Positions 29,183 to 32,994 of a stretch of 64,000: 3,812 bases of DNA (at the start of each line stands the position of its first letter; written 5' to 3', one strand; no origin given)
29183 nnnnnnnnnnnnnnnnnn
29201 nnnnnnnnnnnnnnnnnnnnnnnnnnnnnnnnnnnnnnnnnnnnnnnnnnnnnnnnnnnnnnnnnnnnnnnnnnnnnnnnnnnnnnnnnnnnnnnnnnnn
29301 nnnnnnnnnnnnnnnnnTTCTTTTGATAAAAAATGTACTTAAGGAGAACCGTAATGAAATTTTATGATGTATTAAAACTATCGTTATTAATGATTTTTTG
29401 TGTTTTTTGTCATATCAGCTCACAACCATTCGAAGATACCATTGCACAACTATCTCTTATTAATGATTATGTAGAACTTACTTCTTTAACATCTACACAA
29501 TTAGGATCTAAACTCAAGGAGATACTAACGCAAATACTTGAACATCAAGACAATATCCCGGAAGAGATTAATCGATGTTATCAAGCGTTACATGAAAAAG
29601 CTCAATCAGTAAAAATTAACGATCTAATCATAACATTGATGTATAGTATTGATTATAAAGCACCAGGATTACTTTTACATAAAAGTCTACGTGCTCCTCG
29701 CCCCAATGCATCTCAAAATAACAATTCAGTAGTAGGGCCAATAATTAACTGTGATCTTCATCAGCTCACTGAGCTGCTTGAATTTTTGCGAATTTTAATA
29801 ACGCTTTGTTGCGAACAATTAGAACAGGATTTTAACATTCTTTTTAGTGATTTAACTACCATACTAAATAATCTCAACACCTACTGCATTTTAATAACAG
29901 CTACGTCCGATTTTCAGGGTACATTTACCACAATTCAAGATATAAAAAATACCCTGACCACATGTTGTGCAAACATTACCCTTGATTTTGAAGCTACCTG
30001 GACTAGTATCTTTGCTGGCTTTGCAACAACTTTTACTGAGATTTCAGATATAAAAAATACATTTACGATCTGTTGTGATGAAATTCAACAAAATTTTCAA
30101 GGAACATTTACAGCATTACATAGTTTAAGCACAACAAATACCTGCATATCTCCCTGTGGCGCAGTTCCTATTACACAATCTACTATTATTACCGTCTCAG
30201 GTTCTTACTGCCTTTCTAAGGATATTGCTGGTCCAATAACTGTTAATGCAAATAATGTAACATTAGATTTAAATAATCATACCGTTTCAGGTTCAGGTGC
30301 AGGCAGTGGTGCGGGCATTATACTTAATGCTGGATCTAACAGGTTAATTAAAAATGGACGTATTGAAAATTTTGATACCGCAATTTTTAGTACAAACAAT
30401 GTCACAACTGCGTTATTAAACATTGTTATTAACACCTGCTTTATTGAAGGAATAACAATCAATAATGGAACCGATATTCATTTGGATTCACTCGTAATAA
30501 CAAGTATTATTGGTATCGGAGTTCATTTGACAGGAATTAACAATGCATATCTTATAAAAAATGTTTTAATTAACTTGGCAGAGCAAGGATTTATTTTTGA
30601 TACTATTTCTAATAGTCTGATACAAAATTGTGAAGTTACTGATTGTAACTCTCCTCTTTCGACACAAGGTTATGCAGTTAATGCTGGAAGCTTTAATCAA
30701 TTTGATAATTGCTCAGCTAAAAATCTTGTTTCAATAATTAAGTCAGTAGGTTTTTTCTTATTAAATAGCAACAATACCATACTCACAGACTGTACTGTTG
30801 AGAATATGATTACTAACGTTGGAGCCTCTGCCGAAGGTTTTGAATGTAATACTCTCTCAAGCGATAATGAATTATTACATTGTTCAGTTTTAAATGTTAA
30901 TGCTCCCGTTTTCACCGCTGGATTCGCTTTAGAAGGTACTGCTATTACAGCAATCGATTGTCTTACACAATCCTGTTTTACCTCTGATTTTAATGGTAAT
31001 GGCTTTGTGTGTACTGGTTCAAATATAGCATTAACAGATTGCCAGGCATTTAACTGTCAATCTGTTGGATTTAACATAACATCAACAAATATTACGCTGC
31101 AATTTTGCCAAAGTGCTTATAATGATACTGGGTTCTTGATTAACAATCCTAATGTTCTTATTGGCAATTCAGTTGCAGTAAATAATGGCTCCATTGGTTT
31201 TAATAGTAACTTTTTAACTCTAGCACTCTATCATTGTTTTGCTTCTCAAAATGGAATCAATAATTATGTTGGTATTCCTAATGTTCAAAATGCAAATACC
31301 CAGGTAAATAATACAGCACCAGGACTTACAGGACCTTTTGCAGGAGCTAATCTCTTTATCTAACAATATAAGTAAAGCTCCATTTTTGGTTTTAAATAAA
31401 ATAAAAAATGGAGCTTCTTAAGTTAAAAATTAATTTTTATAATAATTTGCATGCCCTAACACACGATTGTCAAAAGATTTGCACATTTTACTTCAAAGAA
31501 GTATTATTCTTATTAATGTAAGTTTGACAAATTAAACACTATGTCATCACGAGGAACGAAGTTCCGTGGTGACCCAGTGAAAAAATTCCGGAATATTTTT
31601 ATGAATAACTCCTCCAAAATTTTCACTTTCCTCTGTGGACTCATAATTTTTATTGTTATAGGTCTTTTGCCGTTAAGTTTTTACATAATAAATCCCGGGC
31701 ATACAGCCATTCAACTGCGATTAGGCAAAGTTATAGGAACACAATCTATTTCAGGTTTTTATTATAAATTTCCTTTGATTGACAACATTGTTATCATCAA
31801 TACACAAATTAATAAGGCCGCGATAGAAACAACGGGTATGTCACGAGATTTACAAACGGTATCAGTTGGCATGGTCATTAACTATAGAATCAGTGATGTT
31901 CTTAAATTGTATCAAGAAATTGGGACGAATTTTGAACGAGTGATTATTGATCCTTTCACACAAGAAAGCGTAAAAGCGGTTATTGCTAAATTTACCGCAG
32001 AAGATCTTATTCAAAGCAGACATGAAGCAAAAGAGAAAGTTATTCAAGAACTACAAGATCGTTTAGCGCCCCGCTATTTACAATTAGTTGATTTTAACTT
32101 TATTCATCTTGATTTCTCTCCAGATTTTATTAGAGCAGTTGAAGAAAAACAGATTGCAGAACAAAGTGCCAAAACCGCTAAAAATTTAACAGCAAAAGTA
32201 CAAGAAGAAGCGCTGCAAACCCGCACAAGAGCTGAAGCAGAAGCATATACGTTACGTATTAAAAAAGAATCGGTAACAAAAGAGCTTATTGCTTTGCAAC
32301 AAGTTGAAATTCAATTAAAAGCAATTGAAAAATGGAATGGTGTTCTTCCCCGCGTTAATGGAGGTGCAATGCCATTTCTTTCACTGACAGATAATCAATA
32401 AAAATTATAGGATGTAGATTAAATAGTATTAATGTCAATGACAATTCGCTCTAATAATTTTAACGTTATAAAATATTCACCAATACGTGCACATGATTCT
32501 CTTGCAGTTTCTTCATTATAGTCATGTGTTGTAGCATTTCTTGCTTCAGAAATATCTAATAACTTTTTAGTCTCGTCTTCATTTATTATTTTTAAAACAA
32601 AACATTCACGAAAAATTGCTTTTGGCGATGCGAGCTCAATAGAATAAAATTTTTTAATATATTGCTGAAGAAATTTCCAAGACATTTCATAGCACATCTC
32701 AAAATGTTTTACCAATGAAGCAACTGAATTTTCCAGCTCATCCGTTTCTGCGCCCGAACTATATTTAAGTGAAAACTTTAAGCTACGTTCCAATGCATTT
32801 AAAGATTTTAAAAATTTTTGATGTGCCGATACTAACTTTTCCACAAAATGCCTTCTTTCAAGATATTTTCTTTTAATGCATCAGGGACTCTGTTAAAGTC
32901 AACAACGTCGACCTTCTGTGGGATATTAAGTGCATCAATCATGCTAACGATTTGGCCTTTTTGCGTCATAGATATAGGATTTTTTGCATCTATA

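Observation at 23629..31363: Head-to-tail array of four paralogous secreted proteins combining a Cys-doublet repeat module with a beta-helix-like body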

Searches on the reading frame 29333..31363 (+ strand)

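Call 3: search_protein_families(library=pfam, proteins=[window:29333-31363:+], max_evalue=1)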
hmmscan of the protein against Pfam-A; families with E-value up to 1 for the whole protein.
window:29333-31363:+ (676 aa): 2 families
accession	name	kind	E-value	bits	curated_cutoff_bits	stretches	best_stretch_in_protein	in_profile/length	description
PF13229.12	Beta_helix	-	1.1e-06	28.8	25.9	2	373-508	25-147/158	Right handed beta helix region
PF07145.20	PAM2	-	0.17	12.1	20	1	518-528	4-14/18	Ataxin-2 C-terminal region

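Call 4: search_protein_families(library=ncbifam, proteins=[window:29333-31363:+], max_evalue=1)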
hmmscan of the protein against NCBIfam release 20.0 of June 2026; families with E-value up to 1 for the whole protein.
window:29333-31363:+ (676 aa): 0 families

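Call 68: search_protein_families(library=phrogs, proteins=[window:29333-31363:+], max_evalue=0.01)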
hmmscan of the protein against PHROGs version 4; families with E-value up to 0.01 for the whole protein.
window:29333-31363:+ (676 aa): 0 families

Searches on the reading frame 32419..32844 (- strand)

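Call 31: search_protein_families(library=pfam, proteins=[window:32419-32844:-], max_evalue=0.001)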
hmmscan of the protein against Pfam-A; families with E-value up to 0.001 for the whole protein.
window:32419-32844:- (141 aa): 2 families
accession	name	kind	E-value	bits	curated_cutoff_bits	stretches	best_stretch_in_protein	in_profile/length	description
PF08780.16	NTase_sub_bind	-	2.9e-20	73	31.8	1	10-129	5-118/126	Nucleotidyltransferase substrate binding protein like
PF01934.22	HepT-like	-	0.00022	21.4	23.5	1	18-111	5-96/120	Ribonuclease HepT-like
